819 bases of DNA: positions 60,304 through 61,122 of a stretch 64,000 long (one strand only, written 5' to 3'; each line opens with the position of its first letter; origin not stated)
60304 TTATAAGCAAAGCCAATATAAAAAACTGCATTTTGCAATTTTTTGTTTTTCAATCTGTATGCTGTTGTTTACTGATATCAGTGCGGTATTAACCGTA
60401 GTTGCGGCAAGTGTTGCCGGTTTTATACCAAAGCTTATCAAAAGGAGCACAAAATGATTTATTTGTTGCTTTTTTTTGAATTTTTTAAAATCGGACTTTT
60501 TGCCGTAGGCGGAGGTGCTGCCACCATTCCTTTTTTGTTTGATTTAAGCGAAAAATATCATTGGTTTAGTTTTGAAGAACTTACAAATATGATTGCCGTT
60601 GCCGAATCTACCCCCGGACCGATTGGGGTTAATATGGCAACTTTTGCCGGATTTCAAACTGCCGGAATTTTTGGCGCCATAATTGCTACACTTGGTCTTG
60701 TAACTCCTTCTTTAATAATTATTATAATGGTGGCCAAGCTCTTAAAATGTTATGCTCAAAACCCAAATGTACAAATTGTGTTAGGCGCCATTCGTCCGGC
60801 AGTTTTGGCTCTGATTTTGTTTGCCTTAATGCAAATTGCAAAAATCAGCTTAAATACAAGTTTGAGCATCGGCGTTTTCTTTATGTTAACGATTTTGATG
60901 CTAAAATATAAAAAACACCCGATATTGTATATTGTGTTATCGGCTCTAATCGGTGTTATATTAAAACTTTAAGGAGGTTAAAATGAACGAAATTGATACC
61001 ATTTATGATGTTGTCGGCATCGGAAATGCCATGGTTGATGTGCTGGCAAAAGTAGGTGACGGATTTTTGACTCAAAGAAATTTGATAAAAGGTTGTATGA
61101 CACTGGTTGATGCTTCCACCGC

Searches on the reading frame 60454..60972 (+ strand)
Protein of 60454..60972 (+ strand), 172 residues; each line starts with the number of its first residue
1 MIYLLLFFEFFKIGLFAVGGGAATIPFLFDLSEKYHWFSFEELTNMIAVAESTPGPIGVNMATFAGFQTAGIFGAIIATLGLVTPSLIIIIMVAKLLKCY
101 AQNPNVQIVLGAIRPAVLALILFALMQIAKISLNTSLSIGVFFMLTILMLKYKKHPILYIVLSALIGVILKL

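Call 59: search_protein_families(library=pfam, proteins=[window:60454-60972:+], max_evalue=0.01)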
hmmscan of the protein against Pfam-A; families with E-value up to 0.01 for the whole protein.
window:60454-60972:+ (172 aa): 1 family
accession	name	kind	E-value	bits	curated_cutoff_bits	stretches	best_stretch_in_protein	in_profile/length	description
PF02417.20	Chromate_transp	-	1.1e-41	143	28.6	1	5-168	2-166/166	Chromate transporter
